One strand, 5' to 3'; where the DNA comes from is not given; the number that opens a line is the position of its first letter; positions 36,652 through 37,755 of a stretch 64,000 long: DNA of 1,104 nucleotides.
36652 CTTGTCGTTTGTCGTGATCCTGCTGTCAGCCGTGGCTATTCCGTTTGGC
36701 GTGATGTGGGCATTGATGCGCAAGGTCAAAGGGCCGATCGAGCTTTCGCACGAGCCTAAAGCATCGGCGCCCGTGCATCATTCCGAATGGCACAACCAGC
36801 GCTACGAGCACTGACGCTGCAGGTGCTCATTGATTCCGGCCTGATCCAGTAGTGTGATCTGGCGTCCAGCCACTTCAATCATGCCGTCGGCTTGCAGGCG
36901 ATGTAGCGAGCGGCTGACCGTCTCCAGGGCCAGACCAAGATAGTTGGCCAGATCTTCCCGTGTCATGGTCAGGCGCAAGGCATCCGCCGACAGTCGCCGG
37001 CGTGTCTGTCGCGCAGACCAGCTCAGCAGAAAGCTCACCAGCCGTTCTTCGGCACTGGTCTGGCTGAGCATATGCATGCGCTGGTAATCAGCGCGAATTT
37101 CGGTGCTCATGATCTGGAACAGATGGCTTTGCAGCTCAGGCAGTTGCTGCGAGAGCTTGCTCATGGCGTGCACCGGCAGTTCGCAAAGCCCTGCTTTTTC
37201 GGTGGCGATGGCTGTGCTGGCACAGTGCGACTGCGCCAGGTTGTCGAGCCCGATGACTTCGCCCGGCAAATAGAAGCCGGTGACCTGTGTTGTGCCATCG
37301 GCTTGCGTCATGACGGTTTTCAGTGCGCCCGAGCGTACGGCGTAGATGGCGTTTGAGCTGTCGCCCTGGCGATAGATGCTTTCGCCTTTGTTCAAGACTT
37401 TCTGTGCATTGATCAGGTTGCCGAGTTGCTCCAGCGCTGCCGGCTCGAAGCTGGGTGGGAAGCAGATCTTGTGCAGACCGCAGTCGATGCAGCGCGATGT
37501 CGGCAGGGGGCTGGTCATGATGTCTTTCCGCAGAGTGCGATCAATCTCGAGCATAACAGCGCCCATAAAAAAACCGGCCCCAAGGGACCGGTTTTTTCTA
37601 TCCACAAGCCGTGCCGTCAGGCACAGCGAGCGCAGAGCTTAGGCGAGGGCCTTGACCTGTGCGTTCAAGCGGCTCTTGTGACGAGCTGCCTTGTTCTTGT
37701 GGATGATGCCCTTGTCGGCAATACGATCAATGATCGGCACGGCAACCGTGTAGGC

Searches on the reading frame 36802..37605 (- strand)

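Call 6: search_protein_families(library=pfam, proteins=[window:36802-37605:-], max_evalue=1)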
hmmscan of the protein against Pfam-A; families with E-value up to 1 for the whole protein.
window:36802-37605:- (267 aa): 11 families
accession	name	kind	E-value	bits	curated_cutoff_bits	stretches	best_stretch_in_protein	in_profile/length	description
PF13545.12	HTH_Crp_2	-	2.5e-17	63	27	1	187-257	1-66/70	Crp-like helix-turn-helix domain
PF00027.35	cNMP_binding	-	5.3e-15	55.6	27.5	1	69-153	2-87/89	Cyclic nucleotide-binding domain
PF00325.26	Crp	-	2.6e-14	53.1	21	1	212-243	1-32/32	Bacterial regulatory proteins, crp family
PF12802.13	MarR_2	-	0.0031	18.1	27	1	214-245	21-52/61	MarR family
PF25213.1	HVO_A0261_N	-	0.011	16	35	1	201-250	12-61/86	HVO_A0261 N-terminal domain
PF00392.27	GntR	-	0.029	14.5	27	1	217-249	28-60/64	Bacterial regulatory proteins, gntR family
PF01047.28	MarR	-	0.04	14.2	24.6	1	214-244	18-48/59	MarR family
PF13412.12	HTH_24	-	0.043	13.8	21.9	1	214-244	18-48/48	Winged helix-turn-helix DNA-binding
PF01325.25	Fe_dep_repress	-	0.06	14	26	1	215-247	24-56/60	Iron dependent repressor, N-terminal DNA binding domain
PF13012.11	MitMem_reg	-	0.14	12.5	26.6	1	116-183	3-69/113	Maintenance of mitochondrial structure and function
PF04718.20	ATP-synt_G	-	0.26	12.6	25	1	76-119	54-90/98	Mitochondrial ATP synthase g subunit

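Call 7: search_protein_families(library=ncbifam, proteins=[window:36802-37605:-], max_evalue=1)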
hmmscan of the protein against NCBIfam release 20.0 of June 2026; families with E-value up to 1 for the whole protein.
window:36802-37605:- (267 aa): 20 families
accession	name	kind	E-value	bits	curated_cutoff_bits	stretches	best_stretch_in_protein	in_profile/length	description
NF008365.0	PRK11161.1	subfamily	4.1e-63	213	228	1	36-259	17-240/250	fumarate/nitrate reduction transcriptional regulator Fnr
NF050806.1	TransRegFixKCaul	equivalog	2.8e-31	108.4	300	1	66-258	23-210/215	transcriptional regulator FixK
NF045989.1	TransRegFnrLRhodb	equivalog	2.4e-27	95.8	300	1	35-254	6-227/245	transcriptional regulator FnrL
NF008732.0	PRK11753.1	equivalog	2.4e-16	59.9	266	1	68-254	26-212/214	cAMP-activated global transcriptional regulator CRP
NF006901.0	PRK09392.1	equivalog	1.1e-12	47.8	211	1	56-260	21-219/236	transcriptional activator FtrB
NF052518.1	TransRegLdrP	equivalog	2.3e-12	47.3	300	1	69-259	2-185/195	transcriptional regulator LdrP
NF010499.0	PRK13918.1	equivalog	3.4e-09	36.5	274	1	73-262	19-201/205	CRP/FNR family transcriptional regulator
TIGR03697.1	NtcA_cyano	equivalog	2.1e-08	34.2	244.95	1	74-256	1-186/193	global nitrogen regulator NtcA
NF050815.1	TransActFtrBCaul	equivalog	4.1e-08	32.8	300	1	59-257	23-218/251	transcriptional activator FtrB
NF041163.2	encap_f2b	equivalog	5.9e-07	29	400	1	56-171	86-202/450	family 2B encapsulin nanocompartment shell protein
NF053664.1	TransRegPtrACyano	equivalog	1.1e-06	28.1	300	1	85-249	28-186/196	Crp/Fnr family transcriptional regulator PtrA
NF053730.1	TransRegRv1152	equivalog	0.00015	21.6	170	1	209-254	37-81/120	Rv1152 family transcriptional regulator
TIGR03896.1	cyc_nuc_ocin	subfamily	0.0015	17.9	161.05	1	67-176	9-123/317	bacteriocin-type transport-associated protein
NF008273.0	PRK11050.1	equivalog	0.0089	15.7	153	1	217-255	58-96/156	manganese-binding transcriptional regulator MntR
NF058543.1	ActPatMycb56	equivalog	0.023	13.6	460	1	57-137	11-90/317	acetyltransferase Pat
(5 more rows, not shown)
